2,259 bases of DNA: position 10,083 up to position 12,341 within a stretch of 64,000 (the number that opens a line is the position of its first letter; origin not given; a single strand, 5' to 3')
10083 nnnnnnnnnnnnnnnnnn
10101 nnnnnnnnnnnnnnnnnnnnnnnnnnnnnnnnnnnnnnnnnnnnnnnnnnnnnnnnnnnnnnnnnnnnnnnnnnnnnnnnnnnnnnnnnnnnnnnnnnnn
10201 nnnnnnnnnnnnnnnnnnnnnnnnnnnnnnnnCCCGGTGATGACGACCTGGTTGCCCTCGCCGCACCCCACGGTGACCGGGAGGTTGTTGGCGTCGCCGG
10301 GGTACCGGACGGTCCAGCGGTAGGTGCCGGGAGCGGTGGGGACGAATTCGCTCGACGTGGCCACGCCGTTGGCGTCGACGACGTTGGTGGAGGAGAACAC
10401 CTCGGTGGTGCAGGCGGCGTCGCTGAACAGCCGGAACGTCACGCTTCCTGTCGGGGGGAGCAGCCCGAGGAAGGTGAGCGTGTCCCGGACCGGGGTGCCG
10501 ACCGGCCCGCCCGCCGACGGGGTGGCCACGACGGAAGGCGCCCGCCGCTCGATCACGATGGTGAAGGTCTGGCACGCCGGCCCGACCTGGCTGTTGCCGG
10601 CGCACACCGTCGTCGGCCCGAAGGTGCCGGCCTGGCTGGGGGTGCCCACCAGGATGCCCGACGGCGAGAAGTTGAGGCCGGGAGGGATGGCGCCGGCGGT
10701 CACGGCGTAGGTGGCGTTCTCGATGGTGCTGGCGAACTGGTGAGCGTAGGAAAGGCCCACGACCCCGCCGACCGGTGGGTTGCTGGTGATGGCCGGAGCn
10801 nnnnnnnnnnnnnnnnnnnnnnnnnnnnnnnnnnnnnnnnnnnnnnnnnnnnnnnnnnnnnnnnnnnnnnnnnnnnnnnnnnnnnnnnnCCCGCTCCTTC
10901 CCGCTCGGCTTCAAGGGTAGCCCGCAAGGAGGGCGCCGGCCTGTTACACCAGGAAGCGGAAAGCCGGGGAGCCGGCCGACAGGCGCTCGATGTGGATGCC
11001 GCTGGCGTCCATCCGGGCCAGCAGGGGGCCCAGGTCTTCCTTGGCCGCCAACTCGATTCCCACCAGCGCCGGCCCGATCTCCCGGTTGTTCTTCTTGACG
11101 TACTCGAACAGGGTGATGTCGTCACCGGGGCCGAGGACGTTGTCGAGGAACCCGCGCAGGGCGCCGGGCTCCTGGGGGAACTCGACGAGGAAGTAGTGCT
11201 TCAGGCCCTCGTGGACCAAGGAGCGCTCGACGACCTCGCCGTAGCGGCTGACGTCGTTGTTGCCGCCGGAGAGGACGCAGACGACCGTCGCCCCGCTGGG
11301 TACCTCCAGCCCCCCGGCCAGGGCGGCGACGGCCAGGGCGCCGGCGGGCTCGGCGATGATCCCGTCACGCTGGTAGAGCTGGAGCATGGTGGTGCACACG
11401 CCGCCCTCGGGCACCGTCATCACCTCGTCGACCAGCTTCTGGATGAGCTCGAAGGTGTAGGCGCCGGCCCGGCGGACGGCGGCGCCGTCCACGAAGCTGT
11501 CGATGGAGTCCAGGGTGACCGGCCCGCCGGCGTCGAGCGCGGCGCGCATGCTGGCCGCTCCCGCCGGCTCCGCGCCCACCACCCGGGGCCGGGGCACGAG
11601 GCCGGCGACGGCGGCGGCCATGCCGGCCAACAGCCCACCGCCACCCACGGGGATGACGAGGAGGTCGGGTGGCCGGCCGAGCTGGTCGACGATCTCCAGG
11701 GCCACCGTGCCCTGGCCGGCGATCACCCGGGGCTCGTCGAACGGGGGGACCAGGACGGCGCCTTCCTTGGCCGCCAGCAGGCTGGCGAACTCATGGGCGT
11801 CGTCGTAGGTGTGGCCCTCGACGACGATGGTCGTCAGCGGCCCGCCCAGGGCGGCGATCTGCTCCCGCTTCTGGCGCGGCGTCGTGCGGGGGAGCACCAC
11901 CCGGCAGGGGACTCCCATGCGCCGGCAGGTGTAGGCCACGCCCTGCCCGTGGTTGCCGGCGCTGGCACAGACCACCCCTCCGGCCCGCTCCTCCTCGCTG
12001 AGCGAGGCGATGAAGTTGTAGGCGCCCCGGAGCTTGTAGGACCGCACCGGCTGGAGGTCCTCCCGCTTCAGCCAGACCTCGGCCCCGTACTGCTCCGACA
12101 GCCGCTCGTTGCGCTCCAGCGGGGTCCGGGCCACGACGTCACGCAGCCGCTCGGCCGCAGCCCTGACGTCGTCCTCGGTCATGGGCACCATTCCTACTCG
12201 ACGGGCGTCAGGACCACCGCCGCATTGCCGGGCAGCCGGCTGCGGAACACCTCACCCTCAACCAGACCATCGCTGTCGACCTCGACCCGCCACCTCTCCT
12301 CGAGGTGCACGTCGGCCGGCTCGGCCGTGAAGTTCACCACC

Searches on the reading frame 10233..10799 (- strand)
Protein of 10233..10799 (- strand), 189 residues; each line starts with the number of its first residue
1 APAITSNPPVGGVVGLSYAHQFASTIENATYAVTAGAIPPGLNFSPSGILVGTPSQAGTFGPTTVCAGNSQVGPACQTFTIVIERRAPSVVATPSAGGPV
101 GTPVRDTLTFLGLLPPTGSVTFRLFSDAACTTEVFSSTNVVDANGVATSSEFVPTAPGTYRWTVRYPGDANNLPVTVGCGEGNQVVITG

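Call 49: search_solved_structures(query=window:10233-10799:-, max_evalue=1)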
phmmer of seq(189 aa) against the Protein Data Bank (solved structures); distinct sequences matched with E-value up to 1: 1.
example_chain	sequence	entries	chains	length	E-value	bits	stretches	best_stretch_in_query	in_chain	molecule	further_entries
4cxf_B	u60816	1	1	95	0.38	13.9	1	77-102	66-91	CNRY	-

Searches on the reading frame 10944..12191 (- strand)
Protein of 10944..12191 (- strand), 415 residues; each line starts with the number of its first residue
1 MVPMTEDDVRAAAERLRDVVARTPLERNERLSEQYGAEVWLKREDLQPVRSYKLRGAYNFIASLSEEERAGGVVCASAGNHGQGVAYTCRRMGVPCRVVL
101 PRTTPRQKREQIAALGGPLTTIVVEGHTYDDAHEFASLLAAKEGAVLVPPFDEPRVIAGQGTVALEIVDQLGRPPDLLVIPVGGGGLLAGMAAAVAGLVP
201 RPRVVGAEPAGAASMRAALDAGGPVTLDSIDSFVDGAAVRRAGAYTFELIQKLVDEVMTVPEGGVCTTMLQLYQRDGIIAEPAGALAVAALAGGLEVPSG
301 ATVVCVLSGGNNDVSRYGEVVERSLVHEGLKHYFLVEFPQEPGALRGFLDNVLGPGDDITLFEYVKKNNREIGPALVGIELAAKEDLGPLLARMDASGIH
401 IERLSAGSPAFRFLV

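Call 22: find_encoding_contigs(protein=window:10944-12191:-, flank=10000, max_places=3)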
Protein window:10944-12191:- (415 aa): no gene with exactly this product is on record in the collection.
